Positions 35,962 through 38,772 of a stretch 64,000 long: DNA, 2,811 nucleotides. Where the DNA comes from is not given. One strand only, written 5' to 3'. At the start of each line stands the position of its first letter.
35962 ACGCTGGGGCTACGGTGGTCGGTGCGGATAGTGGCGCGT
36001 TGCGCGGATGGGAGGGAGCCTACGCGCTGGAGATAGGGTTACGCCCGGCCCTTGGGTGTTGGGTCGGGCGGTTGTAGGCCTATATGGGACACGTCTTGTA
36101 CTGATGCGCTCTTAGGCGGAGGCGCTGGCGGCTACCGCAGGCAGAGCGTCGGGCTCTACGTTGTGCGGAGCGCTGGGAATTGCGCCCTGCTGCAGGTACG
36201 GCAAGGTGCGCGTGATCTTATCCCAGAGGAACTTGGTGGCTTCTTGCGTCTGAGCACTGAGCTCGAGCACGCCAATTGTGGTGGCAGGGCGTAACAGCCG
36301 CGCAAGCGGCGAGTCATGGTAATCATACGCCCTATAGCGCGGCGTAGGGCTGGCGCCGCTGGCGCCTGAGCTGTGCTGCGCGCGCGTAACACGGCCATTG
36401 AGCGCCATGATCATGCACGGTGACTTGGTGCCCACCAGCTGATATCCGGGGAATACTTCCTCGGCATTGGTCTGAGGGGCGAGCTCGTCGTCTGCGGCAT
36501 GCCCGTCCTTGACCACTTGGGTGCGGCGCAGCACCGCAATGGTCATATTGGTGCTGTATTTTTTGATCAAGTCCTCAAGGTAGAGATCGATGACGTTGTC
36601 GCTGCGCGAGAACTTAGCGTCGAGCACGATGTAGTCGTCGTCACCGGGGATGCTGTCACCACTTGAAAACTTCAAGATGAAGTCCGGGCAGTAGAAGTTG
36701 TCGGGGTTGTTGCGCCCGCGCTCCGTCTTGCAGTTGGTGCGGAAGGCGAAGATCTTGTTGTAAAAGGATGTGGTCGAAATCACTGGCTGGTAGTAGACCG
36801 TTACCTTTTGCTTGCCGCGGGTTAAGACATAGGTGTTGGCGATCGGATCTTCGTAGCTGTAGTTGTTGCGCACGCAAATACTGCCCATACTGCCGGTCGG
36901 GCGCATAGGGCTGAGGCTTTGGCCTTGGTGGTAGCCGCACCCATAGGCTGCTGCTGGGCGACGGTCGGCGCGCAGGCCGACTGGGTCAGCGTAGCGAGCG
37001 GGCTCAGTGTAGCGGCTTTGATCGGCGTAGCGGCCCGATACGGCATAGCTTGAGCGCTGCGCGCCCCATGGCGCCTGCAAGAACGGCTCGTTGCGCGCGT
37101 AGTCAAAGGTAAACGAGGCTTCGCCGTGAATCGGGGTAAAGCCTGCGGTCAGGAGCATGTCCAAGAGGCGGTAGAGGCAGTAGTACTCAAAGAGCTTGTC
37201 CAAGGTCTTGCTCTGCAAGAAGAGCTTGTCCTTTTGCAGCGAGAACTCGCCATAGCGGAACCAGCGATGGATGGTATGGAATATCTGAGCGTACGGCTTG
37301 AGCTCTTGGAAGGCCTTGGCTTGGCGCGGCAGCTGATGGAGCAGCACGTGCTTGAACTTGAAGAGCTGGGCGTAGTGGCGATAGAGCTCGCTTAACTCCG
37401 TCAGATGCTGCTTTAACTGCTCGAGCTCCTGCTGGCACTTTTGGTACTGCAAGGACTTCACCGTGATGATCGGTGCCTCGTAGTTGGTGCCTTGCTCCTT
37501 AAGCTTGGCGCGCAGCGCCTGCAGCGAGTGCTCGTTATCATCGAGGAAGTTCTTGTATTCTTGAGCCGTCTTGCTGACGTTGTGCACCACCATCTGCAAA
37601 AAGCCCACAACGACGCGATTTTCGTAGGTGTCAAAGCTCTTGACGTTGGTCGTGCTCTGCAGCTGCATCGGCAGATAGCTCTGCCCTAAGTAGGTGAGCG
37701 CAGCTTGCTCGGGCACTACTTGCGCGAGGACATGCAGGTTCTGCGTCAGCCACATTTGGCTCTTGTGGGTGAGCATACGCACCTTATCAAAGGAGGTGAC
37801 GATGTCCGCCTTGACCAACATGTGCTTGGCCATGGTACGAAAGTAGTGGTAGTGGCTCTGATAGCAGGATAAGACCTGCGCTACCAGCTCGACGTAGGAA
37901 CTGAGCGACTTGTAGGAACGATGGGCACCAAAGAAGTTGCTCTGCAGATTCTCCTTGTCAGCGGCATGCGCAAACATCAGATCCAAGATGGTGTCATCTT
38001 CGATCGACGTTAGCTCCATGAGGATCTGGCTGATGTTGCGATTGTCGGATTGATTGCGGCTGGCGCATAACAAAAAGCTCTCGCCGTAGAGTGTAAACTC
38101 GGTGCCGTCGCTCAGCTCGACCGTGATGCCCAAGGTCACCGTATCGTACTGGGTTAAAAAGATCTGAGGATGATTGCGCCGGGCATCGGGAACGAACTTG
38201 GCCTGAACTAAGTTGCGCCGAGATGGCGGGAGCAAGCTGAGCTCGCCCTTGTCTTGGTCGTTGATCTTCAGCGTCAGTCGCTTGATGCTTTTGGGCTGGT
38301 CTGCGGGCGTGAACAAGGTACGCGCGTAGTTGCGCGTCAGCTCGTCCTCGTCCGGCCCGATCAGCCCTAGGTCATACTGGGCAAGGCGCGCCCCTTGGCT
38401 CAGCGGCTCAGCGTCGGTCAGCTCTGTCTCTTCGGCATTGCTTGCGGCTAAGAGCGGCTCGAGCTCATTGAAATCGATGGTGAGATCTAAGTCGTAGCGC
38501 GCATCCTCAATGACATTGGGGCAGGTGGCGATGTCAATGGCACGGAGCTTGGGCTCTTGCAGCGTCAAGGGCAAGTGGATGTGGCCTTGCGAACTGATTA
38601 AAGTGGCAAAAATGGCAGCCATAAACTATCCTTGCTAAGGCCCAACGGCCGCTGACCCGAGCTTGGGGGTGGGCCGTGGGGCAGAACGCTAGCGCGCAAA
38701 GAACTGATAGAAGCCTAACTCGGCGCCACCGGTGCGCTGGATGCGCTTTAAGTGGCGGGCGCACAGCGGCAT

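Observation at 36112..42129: Two-gene McrBC-like module (giant AAA+ NTPase plus PD-(D/E)xK nuclease): candidate uncharacterised defence system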

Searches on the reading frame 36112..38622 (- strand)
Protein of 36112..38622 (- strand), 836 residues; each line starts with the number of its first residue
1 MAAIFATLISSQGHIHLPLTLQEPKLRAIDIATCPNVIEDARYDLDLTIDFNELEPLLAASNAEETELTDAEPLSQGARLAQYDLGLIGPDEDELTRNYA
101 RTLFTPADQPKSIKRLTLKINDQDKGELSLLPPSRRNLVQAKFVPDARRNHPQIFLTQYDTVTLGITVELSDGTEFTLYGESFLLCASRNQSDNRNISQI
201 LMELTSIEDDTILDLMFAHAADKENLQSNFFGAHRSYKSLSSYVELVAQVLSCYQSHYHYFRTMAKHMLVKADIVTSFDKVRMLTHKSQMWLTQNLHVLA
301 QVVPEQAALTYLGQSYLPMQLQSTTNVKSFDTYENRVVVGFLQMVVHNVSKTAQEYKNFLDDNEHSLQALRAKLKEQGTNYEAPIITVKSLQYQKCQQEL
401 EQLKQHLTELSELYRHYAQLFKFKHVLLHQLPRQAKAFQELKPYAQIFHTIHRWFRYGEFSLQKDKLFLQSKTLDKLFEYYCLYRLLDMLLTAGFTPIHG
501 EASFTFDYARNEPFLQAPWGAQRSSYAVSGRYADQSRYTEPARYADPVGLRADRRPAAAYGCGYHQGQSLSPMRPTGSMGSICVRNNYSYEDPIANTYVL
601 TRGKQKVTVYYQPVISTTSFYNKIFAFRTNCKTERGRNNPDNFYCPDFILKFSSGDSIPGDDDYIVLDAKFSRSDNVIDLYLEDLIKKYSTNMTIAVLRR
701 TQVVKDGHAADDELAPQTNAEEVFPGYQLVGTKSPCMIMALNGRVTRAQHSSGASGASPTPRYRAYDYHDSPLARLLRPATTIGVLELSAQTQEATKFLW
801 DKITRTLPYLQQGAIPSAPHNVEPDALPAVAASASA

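Call 5: search_protein_families(library=pfam, proteins=[window:36112-38622:-], max_evalue=1)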
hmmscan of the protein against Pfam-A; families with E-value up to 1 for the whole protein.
window:36112-38622:- (836 aa): 7 families
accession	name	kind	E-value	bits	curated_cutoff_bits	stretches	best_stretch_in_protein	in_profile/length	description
PF09823.15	DUF2357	-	6.8e-05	22.7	23.3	1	266-375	104-207/251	Domain of unknown function (DUF2357)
PF10234.14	Cluap1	-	0.011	15.6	25.8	1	320-438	148-265/268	Clusterin-associated protein-1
PF03796.21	DnaB_C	-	0.016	15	27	1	347-443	93-190/255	DnaB-like helicase C terminal domain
PF11934.14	DUF3452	-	0.045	13.9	26.3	1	394-435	40-79/135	Domain of unknown function (DUF3452)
PF00563.25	EAL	-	0.13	12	31.3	0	355-449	104-200/236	EAL domain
PF24319.2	DUF7491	-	0.2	12.3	30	0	346-376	16-46/90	Coiled-coil region of unknown function (DUF7491)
PF03938.19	OmpH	-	0.36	11.5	32.4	1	348-413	23-88/141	Outer membrane protein (OmpH-like)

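Call 6: search_protein_families(library=padloc, proteins=[window:36112-38622:-], max_evalue=1)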
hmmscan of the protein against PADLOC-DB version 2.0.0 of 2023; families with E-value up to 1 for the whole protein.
window:36112-38622:- (836 aa): 0 families

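Call 7: search_protein_families(library=ncbifam, proteins=[window:36112-38622:-], max_evalue=1)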
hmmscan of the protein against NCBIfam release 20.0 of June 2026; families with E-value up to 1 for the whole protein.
window:36112-38622:- (836 aa): 1 family
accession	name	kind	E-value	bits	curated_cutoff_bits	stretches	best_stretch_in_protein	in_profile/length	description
NF041034.1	Rad50_Sulf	equivalog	0.33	8.7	1000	1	343-439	460-558/872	DNA double-strand break repair ATPase Rad50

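Call 13: find_homologous_proteins(query=window:36112-38622:-)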
Query window:36112-38622:- (836 aa): 33 proteins with E <= 0.001 among 8000 candidates.
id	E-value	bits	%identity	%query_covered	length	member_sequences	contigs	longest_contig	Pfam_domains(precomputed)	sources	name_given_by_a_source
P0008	0.0e+0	1909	100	100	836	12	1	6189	-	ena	-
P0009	3.8e-283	960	61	63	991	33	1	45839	-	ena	-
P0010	4.5e-278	943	51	100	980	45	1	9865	-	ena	-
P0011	3.7e-276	937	55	62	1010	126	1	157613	-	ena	-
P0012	7.0e-276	936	52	99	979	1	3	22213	-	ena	-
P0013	3.8e-275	933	49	95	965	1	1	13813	-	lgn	-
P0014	1.3e-267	908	54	98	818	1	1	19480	-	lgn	-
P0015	2.6e-262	891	54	89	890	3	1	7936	-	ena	-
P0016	3.9e-255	867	46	95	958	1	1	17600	-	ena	-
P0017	6.4e-185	635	56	60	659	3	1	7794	-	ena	-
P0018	3.7e-177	609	39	84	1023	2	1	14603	PF09823.16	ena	-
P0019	3.0e-167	576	40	78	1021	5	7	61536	-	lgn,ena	-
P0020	1.0e-156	542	39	59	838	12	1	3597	PF09823.16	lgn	-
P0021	7.0e-151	522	37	64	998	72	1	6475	-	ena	-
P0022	3.9e-148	513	40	52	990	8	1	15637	-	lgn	-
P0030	5.6e-107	377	35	48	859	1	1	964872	PF09823.16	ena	-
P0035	1.8e-94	336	40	40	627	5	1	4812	PF04411.19,PF09823.16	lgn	-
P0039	9.1e-79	284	34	52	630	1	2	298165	-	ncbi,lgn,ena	-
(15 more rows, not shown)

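Call 15: search_solved_structures(query=window:36112-38622:-, max_evalue=10)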
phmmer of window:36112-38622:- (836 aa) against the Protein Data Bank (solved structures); distinct sequences matched with E-value up to 10: 0.

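Call 17: find_encoding_contigs(protein=P0011, flank=10000, max_places=3)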
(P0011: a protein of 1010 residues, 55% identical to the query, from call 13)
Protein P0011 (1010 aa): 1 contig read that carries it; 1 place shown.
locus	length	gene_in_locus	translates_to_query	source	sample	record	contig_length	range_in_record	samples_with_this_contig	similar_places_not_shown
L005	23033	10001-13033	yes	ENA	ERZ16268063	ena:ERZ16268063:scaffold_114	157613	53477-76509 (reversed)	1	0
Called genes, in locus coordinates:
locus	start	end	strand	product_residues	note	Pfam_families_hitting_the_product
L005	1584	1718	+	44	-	PF00468:Ribosomal_L34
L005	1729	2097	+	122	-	PF00825:Ribonuclease_P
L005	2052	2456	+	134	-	PF01809:YidD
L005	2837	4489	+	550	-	PF14849:YidC_periplas, PF02096:60KD_IMP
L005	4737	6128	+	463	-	PF10396:TrmE_N, PF12631:MnmE_helical, PF03193:RsgA_GTPase (faint), PF00350:Dynamin_N (faint), PF01926:MMR_HSR1, PF02421:FeoB_N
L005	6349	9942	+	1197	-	-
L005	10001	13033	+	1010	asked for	-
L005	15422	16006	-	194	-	PF03886:ABC_trans_aux (weak)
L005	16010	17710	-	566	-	PF02470:MlaD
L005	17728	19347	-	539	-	PF04403:PqiA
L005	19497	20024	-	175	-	PF13353:Fer4_12, PF04055:Radical_SAM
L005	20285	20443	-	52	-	PF13597:NRDD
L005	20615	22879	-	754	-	PF03477:ATP-cone, PF13597:NRDD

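Call 18: find_encoding_contigs(protein=P0030, flank=10000, max_places=2)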
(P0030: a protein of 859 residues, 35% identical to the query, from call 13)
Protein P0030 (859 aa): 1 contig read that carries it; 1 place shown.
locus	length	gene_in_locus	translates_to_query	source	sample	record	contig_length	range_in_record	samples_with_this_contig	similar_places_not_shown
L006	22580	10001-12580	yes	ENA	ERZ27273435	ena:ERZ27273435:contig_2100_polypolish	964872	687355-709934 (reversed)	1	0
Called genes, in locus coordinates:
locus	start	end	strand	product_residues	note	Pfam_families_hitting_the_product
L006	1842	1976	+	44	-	PF00468:Ribosomal_L34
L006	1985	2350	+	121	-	PF00825:Ribonuclease_P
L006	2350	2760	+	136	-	PF01809:YidD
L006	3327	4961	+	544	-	PF14849:YidC_periplas, PF02096:60KD_IMP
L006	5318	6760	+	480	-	PF10396:TrmE_N, PF12631:MnmE_helical, PF00350:Dynamin_N (faint), PF03193:RsgA_GTPase (faint), PF02421:FeoB_N, PF01926:MMR_HSR1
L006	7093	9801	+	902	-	PF07728:AAA_5 (faint)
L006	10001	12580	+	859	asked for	PF09823:DUF2357 (weak)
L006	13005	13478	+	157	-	PF03652:RuvX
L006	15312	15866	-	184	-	PF03886:ABC_trans_aux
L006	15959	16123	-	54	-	-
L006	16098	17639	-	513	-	PF02470:MlaD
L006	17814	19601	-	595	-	PF04403:PqiA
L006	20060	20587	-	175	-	PF13353:Fer4_12, PF04055:Radical_SAM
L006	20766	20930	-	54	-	PF13597:NRDD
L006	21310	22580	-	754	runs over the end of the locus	PF03477:ATP-cone, PF13597:NRDD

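Call 19: find_encoding_contigs(protein=P0019, flank=10000, max_places=3)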
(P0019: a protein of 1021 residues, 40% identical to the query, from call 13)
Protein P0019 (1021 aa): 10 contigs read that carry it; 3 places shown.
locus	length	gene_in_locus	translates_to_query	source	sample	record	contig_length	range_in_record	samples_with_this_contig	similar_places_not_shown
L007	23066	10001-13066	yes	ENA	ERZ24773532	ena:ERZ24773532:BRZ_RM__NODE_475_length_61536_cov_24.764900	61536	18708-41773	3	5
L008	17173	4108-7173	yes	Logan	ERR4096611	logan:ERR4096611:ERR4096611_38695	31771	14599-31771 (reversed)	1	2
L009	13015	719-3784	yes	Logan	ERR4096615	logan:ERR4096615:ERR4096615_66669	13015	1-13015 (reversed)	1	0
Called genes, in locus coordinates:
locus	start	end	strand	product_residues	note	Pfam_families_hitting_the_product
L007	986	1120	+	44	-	PF00468:Ribosomal_L34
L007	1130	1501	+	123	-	PF00825:Ribonuclease_P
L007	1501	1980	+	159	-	PF01809:YidD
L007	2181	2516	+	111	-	-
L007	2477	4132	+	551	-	PF14849:YidC_periplas, PF02096:60KD_IMP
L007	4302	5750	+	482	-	PF10396:TrmE_N, PF12631:MnmE_helical, PF03193:RsgA_GTPase (faint), PF00350:Dynamin_N (faint), PF01926:MMR_HSR1, PF02421:FeoB_N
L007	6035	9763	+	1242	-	-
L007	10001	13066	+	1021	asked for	-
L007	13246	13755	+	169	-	PF00731:AIRC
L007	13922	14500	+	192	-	PF01300:Sua5_yciO_yrdC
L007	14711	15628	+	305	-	PF08501:Shikimate_dh_N, PF01488:Shikimate_DH (weak), PF03435:Sacchrp_dh_NADP (faint), PF18317:SDH_C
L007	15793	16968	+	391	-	-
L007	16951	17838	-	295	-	PF13531:SBP_bac_11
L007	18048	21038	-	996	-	-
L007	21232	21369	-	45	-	-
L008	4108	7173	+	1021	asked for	-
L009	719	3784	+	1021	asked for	-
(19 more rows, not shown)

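Call 20: find_encoding_contigs(protein=P0039, flank=10000, max_places=2)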
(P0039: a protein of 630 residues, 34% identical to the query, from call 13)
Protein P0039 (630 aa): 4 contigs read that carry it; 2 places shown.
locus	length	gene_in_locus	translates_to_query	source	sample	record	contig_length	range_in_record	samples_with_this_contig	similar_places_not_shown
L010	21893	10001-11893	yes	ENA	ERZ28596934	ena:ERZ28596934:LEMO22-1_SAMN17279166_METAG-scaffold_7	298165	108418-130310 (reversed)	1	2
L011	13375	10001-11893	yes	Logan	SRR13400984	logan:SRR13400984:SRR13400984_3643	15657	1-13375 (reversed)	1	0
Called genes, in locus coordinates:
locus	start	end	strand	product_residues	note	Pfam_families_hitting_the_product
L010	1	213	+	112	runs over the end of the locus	-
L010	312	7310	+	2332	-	PF28553:WH_1, PF28554:DUF8437, PF00176:SNF2-rel_dom (faint), PF04851:ResIII (weak), PF28555:Helicase_dom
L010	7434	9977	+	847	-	PF13401:AAA_22 (faint)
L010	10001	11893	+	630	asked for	-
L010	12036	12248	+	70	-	-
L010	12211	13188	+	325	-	PF13481:AAA_25, PF06745:ATPase (weak), PF13401:AAA_22 (weak)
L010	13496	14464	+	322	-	PF01076:Mob_Pre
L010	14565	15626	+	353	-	PF21654:DncV-like_NTFase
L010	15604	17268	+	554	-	PF00899:ThiF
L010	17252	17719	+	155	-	PF14464:Prok-JAB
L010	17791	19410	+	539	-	PF00149:Metallophos, PF18145:SAVED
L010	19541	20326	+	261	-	PF00142:Fer4_NifH (weak), PF01656:CbiA, PF02374:ArsA_ATPase, PF06564:CBP_BcsQ, PF07015:VirC1 (faint), PF09140:MipZ (weak), PF10609:ParA, PF13614:AAA_31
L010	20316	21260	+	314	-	PF02195:ParB_N, PF17762:HTH_ParB (faint)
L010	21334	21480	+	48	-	-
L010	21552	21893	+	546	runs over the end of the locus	PF00239:Resolvase, PF07508:Recombinase, PF13408:Zn_ribbon_recom, PF14287:DUF4368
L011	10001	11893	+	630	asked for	-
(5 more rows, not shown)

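Call 28: find_related_loci(query=A1, collection=genome_contigs, flank=8000)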
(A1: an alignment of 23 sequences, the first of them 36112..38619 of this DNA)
Query A1 (835 aa) in genome_contigs; peptide patterns used: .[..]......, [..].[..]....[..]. (x = any residue, [..] = any of these).
162 stretches matched a pattern; 85 encode a relative of the query (tblastn E <= 1e-3); the best 80 are kept; 80 distinct loci.
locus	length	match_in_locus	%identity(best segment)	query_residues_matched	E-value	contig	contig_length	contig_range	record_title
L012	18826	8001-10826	49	1-812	0e+0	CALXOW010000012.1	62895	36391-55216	MAG: uncultured Anaerobiospirillum sp. isolate BRZ_BN__bin51 genome assembly, contig: BRZ_BN__NODE_574_length_62895_cov_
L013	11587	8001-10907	61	1-813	0e+0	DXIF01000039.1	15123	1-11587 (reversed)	MAG TPA_asm: Candidatus Anaerobiospirillum stercoravium isolate USASDcec2-551 USASDcec2__C5517_L15123_SAMN08385409, whol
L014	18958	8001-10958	37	1-810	2e-165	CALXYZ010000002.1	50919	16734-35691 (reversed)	MAG: uncultured Anaerobiospirillum sp. isolate BRZ_QM__bin26 genome assembly, contig: BRZ_QM__NODE_387_length_50919_cov_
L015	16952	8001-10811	52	14-831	0e+0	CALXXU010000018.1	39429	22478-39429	MAG: uncultured Anaerobiospirillum sp. isolate BRZ_KP__bin38 genome assembly, contig: BRZ_KP__NODE_1539_length_39429_cov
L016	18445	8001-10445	39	14-810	1e-114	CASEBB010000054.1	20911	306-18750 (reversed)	uncultured Succinivibrionaceae bacterium isolate A2_L3_372372_idba_bin.21 genome assembly, contig: A2_L3_372372_idba_bin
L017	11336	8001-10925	37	9-816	5e-104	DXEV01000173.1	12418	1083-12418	MAG TPA_asm: Candidatus Anaerobiospirillum pullistercoris isolate USASDec5-558 USASDcec5__C50658_L12418_SAMN08385414, wh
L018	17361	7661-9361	36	112-810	4e-74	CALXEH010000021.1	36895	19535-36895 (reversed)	MAG: uncultured Oscillospiraceae bacterium isolate BRZ_SB__bin151 genome assembly, contig: BRZ_SB__NODE_1541_length_3689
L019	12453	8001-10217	34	57-815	5e-71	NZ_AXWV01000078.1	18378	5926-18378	Anaerobiospirillum succiniciproducens DSM 6400 H524DRAFT_scaffold00070.70_C, whole genome shotgun sequence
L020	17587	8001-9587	39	152-810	1e-70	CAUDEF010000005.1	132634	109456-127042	MAG TPA_asm: uncultured Phascolarctobacterium sp. isolate ERR9578189_bin.14_MetaWRAP_v1.3_MAG genome assembly, contig: E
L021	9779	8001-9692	35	112-811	3e-69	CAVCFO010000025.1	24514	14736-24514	bacterium isolate G02606-L1_cleanbin_000001 genome assembly, contig: Spades_G02606-L1_contig_705, whole genome shotgun s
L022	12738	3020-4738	34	112-806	3e-68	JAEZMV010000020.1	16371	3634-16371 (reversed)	MAG: Bacillota bacterium isolate OH_CFB_129 k127_63912, whole genome shotgun sequence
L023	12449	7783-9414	37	152-832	2e-68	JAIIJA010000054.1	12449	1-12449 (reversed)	MAG: Dialister sp. isolate Map_127_009 contig_100_530, whole genome shotgun sequence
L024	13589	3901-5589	35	112-810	8e-68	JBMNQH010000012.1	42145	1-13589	MAG: Oscillospiraceae bacterium isolate SBF912SR2HQ0027 scaffold_3623_c1, whole genome shotgun sequence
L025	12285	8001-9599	39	152-814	1e-66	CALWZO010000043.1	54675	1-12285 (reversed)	MAG: uncultured Clostridia bacterium isolate E22__bin174 genome assembly, contig: E22__k127_10427378, whole genome shotg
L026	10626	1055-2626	36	152-809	1e-65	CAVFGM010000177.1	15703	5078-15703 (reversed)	Bacteroidaceae bacterium isolate G02614-L1_cleanbin_000031 genome assembly, contig: Spades_G02614-L1_contig_1633, whole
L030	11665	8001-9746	35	102-811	1e-64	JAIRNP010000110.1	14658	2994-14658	MAG: Treponema sp. isolate Cd354_bin38 k119_1731289, whole genome shotgun sequence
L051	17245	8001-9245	27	183-676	3e-28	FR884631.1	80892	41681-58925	Eggerthella sp. CAG:209 genomic scaffold, scf135, whole genome shotgun sequence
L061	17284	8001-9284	25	153-671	3e-21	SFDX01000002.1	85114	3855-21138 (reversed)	MAG: Akkermansia muciniphila isolate W0P28.008 Contig74, whole genome shotgun sequence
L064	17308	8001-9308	22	152-688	9e-21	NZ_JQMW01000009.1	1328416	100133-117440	Clostridium sp. KNHs214 CC89DRAFT_scf7180000000030_quiver.4_C, whole genome shotgun sequence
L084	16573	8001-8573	23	290-489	1e-10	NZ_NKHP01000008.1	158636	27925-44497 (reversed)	Xenorhabdus indica strain DSM 17382 Xind_8, whole genome shotgun sequence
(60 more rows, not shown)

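Call 40: search_protein_families(library=pfam, alignment_id=A3, max_evalue=0.00001)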
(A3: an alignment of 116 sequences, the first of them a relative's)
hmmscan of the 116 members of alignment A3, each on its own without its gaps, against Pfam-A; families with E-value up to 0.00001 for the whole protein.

A. member 1, L018:911-2107:+ (399 aa): 1 family
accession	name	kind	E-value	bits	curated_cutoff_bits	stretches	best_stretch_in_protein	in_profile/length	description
PF13481.12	AAA_25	-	1.8e-28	100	27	1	78-241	15-193/195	AAA domain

B. families by the number of members that match (of 116 scanned): 106 families (the first 25 are shown)
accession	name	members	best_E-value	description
PF04851.21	ResIII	6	3e-10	Type III restriction enzyme, res subunit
PF00270.35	DEAD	5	1.7e-23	DEAD/DEAH box helicase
PF00271.37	Helicase_C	5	1.4e-21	Helicase conserved C-terminal domain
PF02325.22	YGGT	5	6.6e-21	YGGT family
PF17191.10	RecG_wedge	5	6.3e-20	RecG wedge domain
PF19833.4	RecG_dom3_C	5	6.3e-17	ATP-dependent DNA helicase RecG, domain 3, C-terminal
PF00117.34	GATase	4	2.6e-51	Glutamine amidotransferase class-I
PF00005.33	ABC_tran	4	7.5e-29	ABC transporter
PF02361.21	CbiQ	4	2.6e-12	Cobalt transport protein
PF07722.19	Peptidase_C26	4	1.3e-11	Peptidase C26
PF02463.25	SMC_N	4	4.8e-07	RecF/RecN/SMC N terminal domain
PF02786.22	CPSase_L_D2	3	2.3e-106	Carbamoyl-phosphate synthase L chain, ATP binding domain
PF07690.21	MFS_1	3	2.9e-55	Major Facilitator Superfamily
PF01076.25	Mob_Pre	3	1.7e-49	Plasmid recombination enzyme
PF02632.19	BioY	3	1.4e-37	BioY family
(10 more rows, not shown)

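Call 41: search_protein_families(library=padloc, alignment_id=A3, max_evalue=1e-8)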
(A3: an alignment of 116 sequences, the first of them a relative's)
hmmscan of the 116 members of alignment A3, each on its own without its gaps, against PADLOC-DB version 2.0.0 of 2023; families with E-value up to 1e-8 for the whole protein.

A. member 1, L018:911-2107:+ (399 aa): 0 families

B. families by the number of members that match (of 116 scanned): 41 families (the first 25 are shown)
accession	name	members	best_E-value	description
PDLC02707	PbeA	5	6e-15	PbeA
PDLC01770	Cas3g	5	5.7e-10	-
PDLC04135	mad3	4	4.4e-24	mads_3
PDLC02870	DpdF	3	4.9e-10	DpdF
PDLC02759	SspA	1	2.6e-134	SspA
PDLC02657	DndA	1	3.1e-133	DndA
PDLC00795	Cyclase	1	1.1e-87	oligonucleotide-cyclase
PDLC03735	oMTase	1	1.2e-78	orphan methyltransferase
PDLC03294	MTase_II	1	8.7e-77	Type II methyltransferase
PDLC03729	oMTase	1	2.6e-52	orphan methyltransferase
PDLC02203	MzaA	1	3.1e-51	-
PDLC03261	MTase_II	1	5.4e-45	Type II methyltransferase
PDLC00774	Cyclase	1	4.5e-39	oligonucleotide-cyclase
PDLC03266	MTase_II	1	6.9e-39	Type II methyltransferase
PDLC00824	Cyclase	1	4.5e-25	oligonucleotide-cyclase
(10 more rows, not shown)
